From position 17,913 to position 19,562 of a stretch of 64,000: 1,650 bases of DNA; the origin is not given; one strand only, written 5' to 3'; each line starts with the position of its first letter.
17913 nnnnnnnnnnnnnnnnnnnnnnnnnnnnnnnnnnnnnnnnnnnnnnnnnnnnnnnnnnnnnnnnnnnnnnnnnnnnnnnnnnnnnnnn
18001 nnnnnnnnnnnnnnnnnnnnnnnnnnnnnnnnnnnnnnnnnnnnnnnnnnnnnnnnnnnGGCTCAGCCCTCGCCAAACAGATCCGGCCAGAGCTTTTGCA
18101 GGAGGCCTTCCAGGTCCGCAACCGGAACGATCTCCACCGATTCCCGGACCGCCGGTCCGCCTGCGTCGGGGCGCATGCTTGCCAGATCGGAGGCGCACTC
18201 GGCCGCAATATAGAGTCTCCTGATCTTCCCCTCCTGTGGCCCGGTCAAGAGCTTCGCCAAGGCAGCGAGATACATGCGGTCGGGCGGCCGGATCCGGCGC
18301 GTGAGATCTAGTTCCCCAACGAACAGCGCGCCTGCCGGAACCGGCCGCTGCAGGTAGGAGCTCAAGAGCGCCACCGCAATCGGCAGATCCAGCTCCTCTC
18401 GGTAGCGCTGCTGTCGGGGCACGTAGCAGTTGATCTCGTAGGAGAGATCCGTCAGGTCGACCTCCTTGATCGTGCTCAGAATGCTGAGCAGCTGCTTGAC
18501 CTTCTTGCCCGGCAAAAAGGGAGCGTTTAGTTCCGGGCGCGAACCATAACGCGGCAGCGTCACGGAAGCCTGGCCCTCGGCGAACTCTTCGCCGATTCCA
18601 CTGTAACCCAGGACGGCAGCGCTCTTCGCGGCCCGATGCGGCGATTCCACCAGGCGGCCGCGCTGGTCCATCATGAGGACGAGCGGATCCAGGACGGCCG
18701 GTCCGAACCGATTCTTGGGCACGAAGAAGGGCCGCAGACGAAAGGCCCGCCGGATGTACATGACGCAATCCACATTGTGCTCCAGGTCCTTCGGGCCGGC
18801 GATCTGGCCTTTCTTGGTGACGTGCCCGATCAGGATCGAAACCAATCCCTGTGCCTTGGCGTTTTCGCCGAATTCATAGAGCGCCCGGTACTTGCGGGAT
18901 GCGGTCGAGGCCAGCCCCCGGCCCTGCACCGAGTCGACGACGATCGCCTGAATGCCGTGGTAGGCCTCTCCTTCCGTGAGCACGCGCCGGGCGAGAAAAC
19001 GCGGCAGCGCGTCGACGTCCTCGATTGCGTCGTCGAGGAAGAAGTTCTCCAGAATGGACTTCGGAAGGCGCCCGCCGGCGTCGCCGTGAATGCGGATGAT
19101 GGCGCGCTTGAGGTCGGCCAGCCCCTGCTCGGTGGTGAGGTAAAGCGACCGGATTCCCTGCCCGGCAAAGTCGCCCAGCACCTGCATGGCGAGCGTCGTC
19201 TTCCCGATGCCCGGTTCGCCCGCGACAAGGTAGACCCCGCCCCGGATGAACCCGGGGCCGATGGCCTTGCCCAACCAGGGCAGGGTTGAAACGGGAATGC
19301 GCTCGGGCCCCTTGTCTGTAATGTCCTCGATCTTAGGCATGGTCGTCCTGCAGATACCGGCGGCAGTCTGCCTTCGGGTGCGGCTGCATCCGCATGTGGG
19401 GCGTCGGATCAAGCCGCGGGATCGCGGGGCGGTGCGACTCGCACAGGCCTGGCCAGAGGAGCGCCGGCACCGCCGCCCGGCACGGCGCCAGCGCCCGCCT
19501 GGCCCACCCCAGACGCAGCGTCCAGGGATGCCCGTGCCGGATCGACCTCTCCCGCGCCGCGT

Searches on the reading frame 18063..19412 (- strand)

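Call 6: search_protein_families(library=pfam, proteins=[window:18063-19412:-], max_evalue=0.1)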
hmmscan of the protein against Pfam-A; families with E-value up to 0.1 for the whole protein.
window:18063-19412:- (449 aa): 11 families
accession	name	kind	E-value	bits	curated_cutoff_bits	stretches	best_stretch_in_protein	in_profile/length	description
PF06745.19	ATPase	-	3.2e-11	43.5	26.6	1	49-222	10-189/231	KaiC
PF13481.12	AAA_25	-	1.7e-08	34.7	27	1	52-203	26-195/195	AAA domain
PF13479.12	AAA_24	-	5.5e-06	26.8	27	1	61-163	5-74/195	AAA domain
PF13541.12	ChlI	-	2e-05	24.9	27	1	340-382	60-102/121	Subunit ChlI of Mg-chelatase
PF20720.3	nSTAND3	-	0.00011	22.3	27.2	1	60-94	19-53/155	Novel STAND NTPase 3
PF13401.12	AAA_22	-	0.00019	22.2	27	1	59-197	6-123/130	AAA domain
PF13191.12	AAA_16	-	0.00031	21.7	32.6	1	58-116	24-86/167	AAA ATPase domain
PF05729.18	NACHT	-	0.027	14.7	26.7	1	61-85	3-27/167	NACHT domain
PF03796.21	DnaB_C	-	0.035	13.9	27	1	54-84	15-45/255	DnaB-like helicase C terminal domain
PF25199.1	nSTAND_NTPase5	-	0.063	13.5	34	0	59-97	42-81/145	Novel STAND NTPase 5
PF00004.35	AAA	-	0.098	13.5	21.2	0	62-82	2-22/131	ATPase family associated with various cellular activities (AAA)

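Call 10: search_protein_families(library=padloc, proteins=[window:18063-19412:-], max_evalue=0.01)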
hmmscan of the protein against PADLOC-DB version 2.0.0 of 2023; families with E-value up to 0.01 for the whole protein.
window:18063-19412:- (449 aa): 2 families
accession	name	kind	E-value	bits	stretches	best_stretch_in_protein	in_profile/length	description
PDLC04140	mad8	-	0.00013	19.5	1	58-124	27-85/314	mads_8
PDLC05079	PDC-S73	-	0.00028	17.8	1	60-87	193-220/752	-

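Call 11: search_protein_families(library=ncbifam, proteins=[window:18063-19412:-], max_evalue=0.01)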
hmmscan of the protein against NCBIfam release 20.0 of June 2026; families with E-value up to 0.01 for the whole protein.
window:18063-19412:- (449 aa): 8 families
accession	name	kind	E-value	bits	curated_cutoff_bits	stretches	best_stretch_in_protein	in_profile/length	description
TIGR00416.1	sms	equivalog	1.1e-31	110.1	403.05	1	26-377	63-409/454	DNA repair protein RadA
NF006799.0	PRK09302.1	equivalog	1.6e-05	23.7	408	1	43-105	258-320/515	circadian clock protein KaiC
TIGR03881.1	KaiC_arch_4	hypoth_equivalog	5.9e-05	22.9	247.8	1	46-102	9-65/231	KaiC domain-containing protein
TIGR03880.1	KaiC_arch_3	hypoth_equivalog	8.6e-05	22.2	249.45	1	47-105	5-63/224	KaiC domain-containing protein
NF006861.0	PRK09361.1-1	equivalog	0.00092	18.8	278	1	49-162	14-122/235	DNA repair and recombination protein RadB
TIGR03600.1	phage_DnaB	exception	0.0024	16.9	498.65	1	15-100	151-237/421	phage replicative helicase, DnaB family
NF004629.0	PRK05973.1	equivalog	0.0025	16.9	156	1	56-109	62-115/237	DNA helicase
NF052589.1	ArlH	equivalog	0.0064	16.2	215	1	47-131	9-93/229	archaellum protein ArlH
